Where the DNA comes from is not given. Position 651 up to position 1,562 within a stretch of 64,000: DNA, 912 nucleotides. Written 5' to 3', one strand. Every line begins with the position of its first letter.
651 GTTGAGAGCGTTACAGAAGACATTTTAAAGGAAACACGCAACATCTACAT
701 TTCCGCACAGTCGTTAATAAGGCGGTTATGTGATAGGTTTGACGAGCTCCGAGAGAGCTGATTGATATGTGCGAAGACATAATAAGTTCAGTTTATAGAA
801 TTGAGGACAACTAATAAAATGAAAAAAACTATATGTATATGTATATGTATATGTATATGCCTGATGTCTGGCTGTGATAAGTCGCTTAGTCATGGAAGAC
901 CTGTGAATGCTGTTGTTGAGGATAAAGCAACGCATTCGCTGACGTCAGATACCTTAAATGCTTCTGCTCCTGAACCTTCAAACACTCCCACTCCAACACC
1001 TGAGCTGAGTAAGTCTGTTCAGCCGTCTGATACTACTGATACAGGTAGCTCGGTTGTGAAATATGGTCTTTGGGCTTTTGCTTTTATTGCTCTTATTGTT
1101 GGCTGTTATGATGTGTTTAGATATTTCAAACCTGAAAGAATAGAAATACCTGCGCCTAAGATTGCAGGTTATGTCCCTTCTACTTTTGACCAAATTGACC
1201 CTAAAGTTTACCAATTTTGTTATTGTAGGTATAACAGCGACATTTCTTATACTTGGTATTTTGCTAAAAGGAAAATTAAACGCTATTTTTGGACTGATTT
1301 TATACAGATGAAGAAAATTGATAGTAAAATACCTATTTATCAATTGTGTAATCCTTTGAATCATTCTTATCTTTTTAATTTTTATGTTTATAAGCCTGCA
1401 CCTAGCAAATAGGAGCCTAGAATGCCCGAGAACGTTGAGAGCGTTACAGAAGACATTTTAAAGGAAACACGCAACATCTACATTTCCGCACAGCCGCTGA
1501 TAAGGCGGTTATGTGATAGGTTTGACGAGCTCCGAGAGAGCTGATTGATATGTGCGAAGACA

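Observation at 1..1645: Head-to-tail array of variable lipoprotein cassettes sharing one 5' expression module and ending in an orphan module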

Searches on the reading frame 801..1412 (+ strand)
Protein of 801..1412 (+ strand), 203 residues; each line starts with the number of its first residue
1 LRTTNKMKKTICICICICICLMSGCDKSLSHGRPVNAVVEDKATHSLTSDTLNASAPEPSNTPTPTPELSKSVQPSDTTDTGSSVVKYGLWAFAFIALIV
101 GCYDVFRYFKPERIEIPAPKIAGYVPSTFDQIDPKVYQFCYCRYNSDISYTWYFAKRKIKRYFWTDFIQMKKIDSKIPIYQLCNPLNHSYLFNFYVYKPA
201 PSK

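Call 9: search_protein_families(library=pfam, proteins=[window:819-1412:+], max_evalue=0.01)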
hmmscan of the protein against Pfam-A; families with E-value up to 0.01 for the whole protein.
window:819-1412:+ (197 aa): 0 families

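Call 10: find_encoding_contigs(protein=window:819-1412:+, flank=10000, max_places=10)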
Protein window:819-1412:+ (197 aa): no gene with exactly this product is on record in the collection.

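Call 11: find_encoding_contigs(protein=window:801-1412:+, flank=10000, max_places=10)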
Protein window:801-1412:+ (203 aa): no gene with exactly this product is on record in the collection.

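Call 13: find_homologous_proteins(query=window:819-1412:+, max_evalue=0.01)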
Query window:819-1412:+ (197 aa): 34 proteins with E <= 0.01 among 114 candidates.
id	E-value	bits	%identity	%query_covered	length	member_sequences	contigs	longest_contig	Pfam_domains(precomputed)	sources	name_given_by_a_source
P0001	2.5e-133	460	100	100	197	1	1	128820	-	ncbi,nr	ncbi:MAG: hypothetical protein LE169_01125 [Endomicrobium sp.]|nr:hypothetical protein [Endomicrobiu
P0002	1.2e-64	236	63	89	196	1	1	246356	-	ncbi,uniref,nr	ncbi:hypothetical protein [Candidatus Endomicrobiellum agilis]|uniref:hypothetical protein n=1 Tax=C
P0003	1.3e-60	223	59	90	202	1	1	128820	-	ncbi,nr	ncbi:MAG: hypothetical protein LE169_01675 [Endomicrobium sp.]|nr:hypothetical protein [Endomicrobiu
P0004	2.1e-57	212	60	92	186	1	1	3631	-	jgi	jgi:hypothetical protein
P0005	1.3e-55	206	59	92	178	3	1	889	-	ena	-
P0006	1.6e-52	196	62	86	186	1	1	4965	-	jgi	jgi:hypothetical protein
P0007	1.1e-46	177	54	100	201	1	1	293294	-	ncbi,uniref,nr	ncbi:hypothetical protein [Candidatus Endomicrobiellum agilis]|uniref:hypothetical protein n=1 Tax=C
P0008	3.6e-43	166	50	90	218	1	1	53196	-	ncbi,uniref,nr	ncbi:hypothetical protein [Candidatus Endomicrobiellum agilis]|uniref:hypothetical protein n=1 Tax=C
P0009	3.4e-42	163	49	89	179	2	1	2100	-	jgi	jgi:hypothetical protein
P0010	2.2e-40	157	51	89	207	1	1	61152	-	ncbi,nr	ncbi:MAG: hypothetical protein LE169_04100 [Endomicrobium sp.]|nr:hypothetical protein [Endomicrobiu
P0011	2.2e-39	153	48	88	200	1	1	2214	-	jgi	jgi:hypothetical protein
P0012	1.5e-36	144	48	92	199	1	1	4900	-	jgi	jgi:hypothetical protein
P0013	2.2e-35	140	48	81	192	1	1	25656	-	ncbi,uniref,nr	ncbi:hypothetical protein [Candidatus Endomicrobiellum agilis]|uniref:hypothetical protein n=1 Tax=C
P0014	3.2e-34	137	43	100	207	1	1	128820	-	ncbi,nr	ncbi:MAG: hypothetical protein LE169_01105 [Endomicrobium sp.]|nr:hypothetical protein [Endomicrobiu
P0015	8.0e-34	135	45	92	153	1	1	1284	-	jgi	jgi:hypothetical protein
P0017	2.2e-33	134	44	100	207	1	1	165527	-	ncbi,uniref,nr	ncbi:hypothetical protein [Candidatus Endomicrobiellum agilis]|uniref:hypothetical protein n=1 Tax=C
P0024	1.2e-21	95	84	34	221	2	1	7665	-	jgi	jgi:hypothetical protein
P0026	3.2e-19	88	39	80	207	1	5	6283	-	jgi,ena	jgi:hypothetical protein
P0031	9.8e-15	73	40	47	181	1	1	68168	-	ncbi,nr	ncbi:MAG: hypothetical protein LE169_03860 [Endomicrobium sp.]|nr:hypothetical protein [Endomicrobiu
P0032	2.2e-13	69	65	25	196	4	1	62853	-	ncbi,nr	ncbi:MAG: hypothetical protein LE179_05040 [Endomicrobium sp.]|nr:hypothetical protein [Endomicrobiu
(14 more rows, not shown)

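Call 14: find_encoding_contigs(protein=P0014, flank=10000, max_places=5)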
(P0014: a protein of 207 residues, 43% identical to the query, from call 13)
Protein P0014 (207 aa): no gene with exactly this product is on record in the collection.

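Call 18: find_related_loci(query=A2, collection=genome_contigs, flank=3000)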
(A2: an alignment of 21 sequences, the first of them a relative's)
Query A2 (197 aa) in genome_contigs; peptide patterns used: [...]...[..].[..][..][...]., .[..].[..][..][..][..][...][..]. (x = any residue, [..] = any of these).
165 stretches matched a pattern, but none encodes a relative of the query by tblastn (E <= 1e-3).

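Call 21: find_related_loci(query=A2, collection=metagenome_contigs, flank=4000)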
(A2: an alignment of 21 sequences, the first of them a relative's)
Query A2 (197 aa) in metagenome_contigs; peptide patterns used: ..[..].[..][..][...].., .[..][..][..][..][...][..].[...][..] (x = any residue, [..] = any of these).
487 stretches matched a pattern, but none encodes a relative of the query by tblastn (E <= 1e-3).

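Call 22: find_encoding_contigs(protein=P0002, flank=6000, max_places=4)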
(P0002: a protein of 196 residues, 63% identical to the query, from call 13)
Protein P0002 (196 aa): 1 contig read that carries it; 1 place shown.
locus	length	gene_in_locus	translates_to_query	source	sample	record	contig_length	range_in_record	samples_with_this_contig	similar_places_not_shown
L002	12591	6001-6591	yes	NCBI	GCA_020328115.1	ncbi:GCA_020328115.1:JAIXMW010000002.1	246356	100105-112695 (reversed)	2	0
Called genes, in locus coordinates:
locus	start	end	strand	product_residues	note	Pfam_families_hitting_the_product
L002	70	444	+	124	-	PF01597:GCV_H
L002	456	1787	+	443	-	PF02347:GDC-P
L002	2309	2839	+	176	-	-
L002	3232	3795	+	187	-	-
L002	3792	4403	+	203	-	-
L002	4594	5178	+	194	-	-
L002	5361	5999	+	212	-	-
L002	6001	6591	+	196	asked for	-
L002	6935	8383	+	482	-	PF02347:GDC-P, PF00266:Aminotran_5, PF21478:GcvP2_C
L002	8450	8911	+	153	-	PF01467:CTP_transf_like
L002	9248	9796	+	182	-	PF17792:ThiD2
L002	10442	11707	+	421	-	PF01964:ThiC_Rad_SAM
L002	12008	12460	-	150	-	-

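Call 23: find_encoding_contigs(protein=P0024, flank=8000, max_places=4)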
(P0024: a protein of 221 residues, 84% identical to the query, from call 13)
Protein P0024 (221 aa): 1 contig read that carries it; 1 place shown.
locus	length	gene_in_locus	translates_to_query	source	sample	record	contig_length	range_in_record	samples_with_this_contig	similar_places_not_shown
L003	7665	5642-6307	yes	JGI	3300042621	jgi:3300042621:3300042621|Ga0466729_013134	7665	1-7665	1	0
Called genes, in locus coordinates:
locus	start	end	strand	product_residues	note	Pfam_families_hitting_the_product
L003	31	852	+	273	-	PF08501:Shikimate_dh_N, PF01488:Shikimate_DH, PF03807:F420_oxidored (weak), PF18317:SDH_C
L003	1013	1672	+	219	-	PF01128:IspD, PF02348:CTP_transf_3 (weak), PF12804:NTP_transf_3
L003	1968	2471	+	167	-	PF02542:YgbB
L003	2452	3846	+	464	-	PF01406:tRNA-synt_1e, PF01921:tRNA-synt_1f (faint), PF09334:tRNA-synt_1g (weak), PF23493:CysS_C (faint)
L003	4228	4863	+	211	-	-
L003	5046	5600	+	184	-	-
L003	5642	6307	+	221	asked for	-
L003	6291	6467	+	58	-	-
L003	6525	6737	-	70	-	-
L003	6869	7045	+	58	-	-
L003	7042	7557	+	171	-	-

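Call 29: find_encoding_contigs(protein=P0017, flank=10000, max_places=4)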
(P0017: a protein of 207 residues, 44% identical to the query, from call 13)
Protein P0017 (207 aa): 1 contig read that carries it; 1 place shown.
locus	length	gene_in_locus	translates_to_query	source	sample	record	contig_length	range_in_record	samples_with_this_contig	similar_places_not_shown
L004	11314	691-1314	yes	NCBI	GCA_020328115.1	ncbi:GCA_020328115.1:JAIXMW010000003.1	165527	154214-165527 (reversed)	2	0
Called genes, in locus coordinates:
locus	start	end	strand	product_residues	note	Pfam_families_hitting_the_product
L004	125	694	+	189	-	-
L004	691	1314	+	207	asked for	-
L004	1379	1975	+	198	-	-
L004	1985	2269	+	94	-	-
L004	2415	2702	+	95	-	-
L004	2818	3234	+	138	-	-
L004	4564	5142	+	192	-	-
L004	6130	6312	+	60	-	-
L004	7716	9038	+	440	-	PF00009:GTP_EFTU, PF00071:Ras (faint), PF01926:MMR_HSR1, PF02421:FeoB_N, PF00009:GTP_EFTU, PF01926:MMR_HSR1, PF02421:FeoB_N, PF14714:KH_dom-like, +5 more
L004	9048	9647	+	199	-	PF02660:G3P_acyltransf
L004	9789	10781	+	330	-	PF01210:NAD_Gly3P_dh_N, PF02558:ApbA (weak), PF03807:F420_oxidored (weak), PF07479:NAD_Gly3P_dh_C, PF20618:GPD_NAD_C_bact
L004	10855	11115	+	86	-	PF00216:Bac_DNA_binding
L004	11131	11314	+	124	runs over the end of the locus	PF00376:MerR, PF13411:MerR_1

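Call 30: find_encoding_contigs(protein=P0007, flank=8000, max_places=4)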
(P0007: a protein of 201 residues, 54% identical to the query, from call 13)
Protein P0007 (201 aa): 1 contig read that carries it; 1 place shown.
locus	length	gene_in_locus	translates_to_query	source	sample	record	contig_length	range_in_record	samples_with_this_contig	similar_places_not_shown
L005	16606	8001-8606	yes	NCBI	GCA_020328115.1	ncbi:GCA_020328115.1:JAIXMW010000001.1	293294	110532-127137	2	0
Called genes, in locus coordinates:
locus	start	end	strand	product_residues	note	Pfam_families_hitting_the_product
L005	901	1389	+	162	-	PF01257:2Fe-2S_thioredx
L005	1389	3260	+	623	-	PF01512:Complex1_51K, PF10589:NADH_4Fe-4S, PF14697:Fer4_21 (faint), PF00037:Fer4 (faint)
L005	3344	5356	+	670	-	PF13510:Fer2_4, PF10588:NADH-G_4Fe-4S_3, PF12838:Fer4_7, PF22117:Fer4_Nqo3 (weak), PF00037:Fer4 (weak), PF02906:Fe_hyd_lg_C, PF02256:Fe_hyd_SSU, PF01257:2Fe-2S_thioredx (weak)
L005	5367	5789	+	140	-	PF03652:RuvX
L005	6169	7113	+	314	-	PF02618:YceG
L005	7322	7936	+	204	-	-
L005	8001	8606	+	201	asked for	-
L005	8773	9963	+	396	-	PF00266:Aminotran_5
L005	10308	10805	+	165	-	PF04461:YajQ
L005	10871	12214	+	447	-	PF13649:Methyltransf_25 (faint), PF05958:tRNA_U5-meth_tr, PF05175:MTS, PF03602:Cons_hypoth95 (faint), PF13847:Methyltransf_31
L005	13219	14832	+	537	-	PF12161:HsdM_N, PF02384:N6_Mtase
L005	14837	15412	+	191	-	PF02661:Fic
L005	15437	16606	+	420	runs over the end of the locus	PF01420:Methylase_S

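Call 38: find_homologous_proteins(query=L004:1985-2269:+, max_evalue=0.1)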
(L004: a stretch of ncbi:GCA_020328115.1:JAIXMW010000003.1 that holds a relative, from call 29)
Query L004:1985-2269:+ (94 aa): 27 proteins with E <= 0.1 among 32 candidates.
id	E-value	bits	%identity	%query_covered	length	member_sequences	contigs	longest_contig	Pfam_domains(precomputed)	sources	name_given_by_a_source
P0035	3.5e-27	112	57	95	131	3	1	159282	-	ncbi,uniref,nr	ncbi:hypothetical protein [Candidatus Endomicrobiellum agilis]|uniref:hypothetical protein n=1 Tax=C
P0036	6.3e-17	79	98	45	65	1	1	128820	-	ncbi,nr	ncbi:MAG: hypothetical protein LE169_01670 [Endomicrobium sp.]|nr:hypothetical protein [Endomicrobiu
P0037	7.0e-17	79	98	45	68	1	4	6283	-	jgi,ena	jgi:hypothetical protein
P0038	2.0e-16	78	95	45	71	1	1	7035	-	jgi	jgi:hypothetical protein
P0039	2.3e-16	78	95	45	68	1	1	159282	-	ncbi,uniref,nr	ncbi:hypothetical protein [Candidatus Endomicrobiellum agilis]|uniref:hypothetical protein n=1 Tax=C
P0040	3.1e-16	77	95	45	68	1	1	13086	-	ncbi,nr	ncbi:MAG: hypothetical protein LE169_06030 [Endomicrobium sp.]|nr:hypothetical protein [Endomicrobiu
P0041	3.2e-16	77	93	46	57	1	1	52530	-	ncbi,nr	ncbi:MAG: hypothetical protein LE169_04695 [Endomicrobium sp.]|nr:hypothetical protein [Endomicrobiu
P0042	4.6e-16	77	93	45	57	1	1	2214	-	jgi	jgi:hypothetical protein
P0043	5.1e-16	76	93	45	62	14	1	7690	-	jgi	jgi:hypothetical protein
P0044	8.1e-16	76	93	45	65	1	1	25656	-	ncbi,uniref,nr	ncbi:hypothetical protein [Candidatus Endomicrobiellum agilis]|uniref:hypothetical protein n=1 Tax=C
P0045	2.2e-15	74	93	45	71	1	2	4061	-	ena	-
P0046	4.3e-15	73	88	45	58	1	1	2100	-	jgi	jgi:hypothetical protein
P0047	4.8e-15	73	90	45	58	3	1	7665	-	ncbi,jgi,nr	ncbi:MAG: hypothetical protein LBU33_00350 [Endomicrobium sp.]|jgi:hypothetical protein|nr:hypotheti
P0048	5.2e-15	73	90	45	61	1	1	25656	-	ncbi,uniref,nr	ncbi:hypothetical protein [Candidatus Endomicrobiellum agilis]|uniref:hypothetical protein n=1 Tax=C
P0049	7.3e-15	73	90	45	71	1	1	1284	-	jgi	jgi:hypothetical protein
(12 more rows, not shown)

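Call 40: search_protein_families(library=pfam, proteins=[P0035, P0032, L002:3196-3795:+, L002:2309-2839:+, L004:2415-2702:+, L004:2818-3234:+, L004:4564-5142:+, P0017, P0031], max_evalue=0.1)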
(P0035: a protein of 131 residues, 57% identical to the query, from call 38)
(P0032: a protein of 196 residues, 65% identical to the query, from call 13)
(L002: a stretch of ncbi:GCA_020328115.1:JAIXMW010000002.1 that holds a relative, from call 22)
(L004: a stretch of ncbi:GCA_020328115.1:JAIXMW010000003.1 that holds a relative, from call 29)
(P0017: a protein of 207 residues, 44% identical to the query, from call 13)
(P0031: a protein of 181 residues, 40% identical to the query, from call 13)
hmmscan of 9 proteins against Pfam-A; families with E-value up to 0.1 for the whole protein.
P0035 (131 aa): 11 families
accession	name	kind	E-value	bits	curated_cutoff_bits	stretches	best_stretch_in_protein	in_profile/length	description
PF10157.14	BORCS6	-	0.0068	17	35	1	54-113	28-87/101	BLOC-1-related complex sub-unit 6 C-terminal helix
PF08822.17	DUF1804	-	0.0092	16.3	29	1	4-108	63-163/164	Protein of unknown function (DUF1804)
PF04740.18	LXG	-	0.011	16.1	26.5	1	48-111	128-191/202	LXG domain of WXG superfamily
PF16888.10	YwqH-like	-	0.023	15.4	33.7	1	47-101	66-120/123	YwqH-like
PF06103.16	DUF948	-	0.028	15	37.2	0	52-109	27-87/89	Bacterial protein of unknown function (DUF948)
PF10046.14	BLOC1_2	-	0.033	15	33.4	1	48-114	17-82/96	Biogenesis of lysosome-related organelles complex-1 subunit 2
PF12205.13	GIT1_C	-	0.043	14.5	25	0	10-84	2-74/110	G protein-coupled receptor kinase-interacting protein 1 C term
PF03727.22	Hexokinase_2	-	0.046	13.5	24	1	46-120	104-178/242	Hexokinase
PF10158.14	LOH1CR12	-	0.055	14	24.7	1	60-112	51-102/131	Tumour suppressor protein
PF03908.18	Sec20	-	0.072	13.5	27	0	66-122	2-58/92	Sec20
PF01496.24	V_ATPase_I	-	0.081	11.3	30.7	1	44-111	226-292/815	V-type ATPase 116kDa subunit family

P0032 (196 aa): 0 families

L002:3196-3795:+ (199 aa): 1 family
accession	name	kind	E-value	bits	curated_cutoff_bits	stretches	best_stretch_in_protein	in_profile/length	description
PF08139.17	LPAM_1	-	0.012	16.5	20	1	13-30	1-18/18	Prokaryotic membrane lipoprotein lipid attachment site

L002:2309-2839:+ (176 aa): 1 family
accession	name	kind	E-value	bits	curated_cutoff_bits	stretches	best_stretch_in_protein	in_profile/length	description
PF05887.16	Trypan_PARP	-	0.0083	16.6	100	1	22-72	44-96/134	Procyclic acidic repetitive protein (PARP)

L004:2415-2702:+ (95 aa): 1 family
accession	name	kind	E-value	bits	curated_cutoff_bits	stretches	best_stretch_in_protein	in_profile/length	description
PF06066.16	SepZ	-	0.046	14.4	27.3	1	31-77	6-52/99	SepZ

L004:2818-3234:+ (138 aa): 3 families
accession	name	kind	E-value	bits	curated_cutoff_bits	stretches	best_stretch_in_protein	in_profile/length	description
PF01051.27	Rep3_N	-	0.0039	18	22.4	1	48-120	5-72/141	Initiator Replication protein, WH1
PF01847.22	VHL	-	0.051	14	21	0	15-41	23-49/82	VHL beta domain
PF23012.2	Syntrophin_4th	-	0.065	13.9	27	0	4-31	48-75/100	Syntrophin C-terminal PH domain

L004:4564-5142:+ (192 aa): 0 families

P0017 (207 aa): 0 families

P0031 (181 aa): 1 family
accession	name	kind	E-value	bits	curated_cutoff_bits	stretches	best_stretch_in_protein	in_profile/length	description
PF24673.1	Blr_divisome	-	0.033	14.1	27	1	109-128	17-36/41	Divisome-associated membrane protein Blr family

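Call 41: search_protein_families(library=ncbifam, proteins=[P0035, P0032, P0001, P0017, L002:2309-2839:+], max_evalue=0.1)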
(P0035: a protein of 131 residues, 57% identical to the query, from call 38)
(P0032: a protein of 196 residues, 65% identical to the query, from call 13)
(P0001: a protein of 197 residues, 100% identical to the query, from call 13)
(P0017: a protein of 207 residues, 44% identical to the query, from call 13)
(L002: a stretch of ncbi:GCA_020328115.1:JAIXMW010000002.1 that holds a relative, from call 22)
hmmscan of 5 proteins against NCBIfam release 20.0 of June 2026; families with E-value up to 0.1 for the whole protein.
P0035 (131 aa): 8 families
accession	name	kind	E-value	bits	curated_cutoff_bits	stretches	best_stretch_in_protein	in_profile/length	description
NF042955.1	Ppl_antiphage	equivalog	0.0016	16.4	1000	1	15-116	504-602/882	anti-phage protein Ppl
TIGR00718.1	sda_alpha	equivalog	0.0081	15.2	243.2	1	39-130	6-92/300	L-serine ammonia-lyase, iron-sulfur-dependent, subunit alpha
NF053712.1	repair_DEAH_YoaA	equivalog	0.013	14.2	680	1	7-112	248-351/630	DNA repair helicase YoaA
NF053860.1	DS41_1_antiphage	equivalog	0.015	14.3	370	1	25-63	322-359/448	anti-phage protein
TIGR02290.1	M3_fam_3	subfamily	0.033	13.1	561.7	1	60-117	16-74/587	M3 family oligoendopeptidase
NF040561.1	PrimPol_Msp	equivalog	0.041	12.4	200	1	53-122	328-396/515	CRISPR-associated primase-polymerase type A1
TIGR02044.1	CueR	equivalog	0.057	13.5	147.4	0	72-113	61-102/127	Cu(I)-responsive transcriptional regulator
TIGR00996.1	Mtu_fam_mce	paralog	0.084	12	140.5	1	24-109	166-249/291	MCE family protein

P0032 (196 aa): 0 families

P0001 (197 aa): 0 families

P0017 (207 aa): 1 family
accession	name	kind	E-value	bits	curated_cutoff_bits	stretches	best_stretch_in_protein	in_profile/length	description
NF037973.1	metallo_SslE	exception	0.025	11.9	3000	1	2-74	9-80/1519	lipoprotein metalloprotease SslE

L002:2309-2839:+ (176 aa): 8 families
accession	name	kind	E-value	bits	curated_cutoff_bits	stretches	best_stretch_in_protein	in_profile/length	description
NF037973.1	metallo_SslE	exception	3.1e-05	21.5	3000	1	2-75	9-86/1519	lipoprotein metalloprotease SslE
NF033186.1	internalin_K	exception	0.00015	20.4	1100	1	39-86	506-551/604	class 1 internalin InlK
NF053819.1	EF0750_LPXTG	subfamily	0.00097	19.6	47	1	1-105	1-102/105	EF2685/EF0750 family sortase-dependent surface protein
NF047972.1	lamb_exclu_cor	equivalog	0.0013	18.7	31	1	1-35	1-35/78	phage exclusion lipoprotein Cor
NF058647.1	lipo_LytA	equivalog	0.036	14.3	110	1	1-34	1-35/107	acidic lipoprotein LytA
NF041428.1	TrsH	subfamily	0.04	14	150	1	1-40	1-42/149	TrsH/TraH family protein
NF041620.1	MXAN_5187_fam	hypoth_equivalog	0.061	13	200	1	26-158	385-467/601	MXAN_5187 family protein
NF052243.1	T4PFormProtSgmX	equivalog_domain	0.08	11.1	1800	1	40-90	303-352/1065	type IV pili formation protein SgmX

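Call 45: find_encoding_contigs(protein=P0035, flank=8000, max_places=4)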
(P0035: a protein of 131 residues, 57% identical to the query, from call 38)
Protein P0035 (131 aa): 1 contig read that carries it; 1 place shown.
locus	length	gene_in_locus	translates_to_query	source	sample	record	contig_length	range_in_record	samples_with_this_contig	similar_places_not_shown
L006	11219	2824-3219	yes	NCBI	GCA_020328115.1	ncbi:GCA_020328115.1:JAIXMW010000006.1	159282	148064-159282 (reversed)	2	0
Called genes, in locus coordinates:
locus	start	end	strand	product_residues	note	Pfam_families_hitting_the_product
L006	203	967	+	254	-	-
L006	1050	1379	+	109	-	-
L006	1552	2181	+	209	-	-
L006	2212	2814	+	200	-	-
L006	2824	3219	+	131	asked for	-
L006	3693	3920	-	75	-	-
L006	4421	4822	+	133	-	-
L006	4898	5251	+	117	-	-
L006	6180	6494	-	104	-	-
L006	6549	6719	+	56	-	-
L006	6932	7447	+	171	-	-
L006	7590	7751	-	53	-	-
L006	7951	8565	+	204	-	-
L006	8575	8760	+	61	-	-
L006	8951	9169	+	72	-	-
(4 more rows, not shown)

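Call 60: predict_structure(alignment_id=A4)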
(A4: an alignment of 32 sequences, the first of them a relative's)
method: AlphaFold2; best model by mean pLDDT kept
length: 197 residues; sequences in the alignment: 32
mean_pLDDT: 74.1   pTM: 0.50
mean pLDDT of the five models: 74.1, 73.3, 72.4, 72.1, 71.6
residues with pLDDT >= 90: 75; 70-90: 40; 50-70: 43; < 50: 39
segments of 3 or more residues with pLDDT < 50: 1-6, 17-26, 28-45
pLDDT, mean of each block of 10 residues (from residue 1): 47 50 48 45 47 57 53 62 88 88 84 96 93 97 77 95 96 94 85 86
secondary structure, 60 per line:
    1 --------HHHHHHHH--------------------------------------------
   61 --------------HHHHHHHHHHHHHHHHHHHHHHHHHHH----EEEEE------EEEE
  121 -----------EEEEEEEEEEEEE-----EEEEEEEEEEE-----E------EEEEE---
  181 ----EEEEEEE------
elements in order: H9-16 H75-101 E106-110 E117-120 E132-144 E150-160 E173-177 E185-191
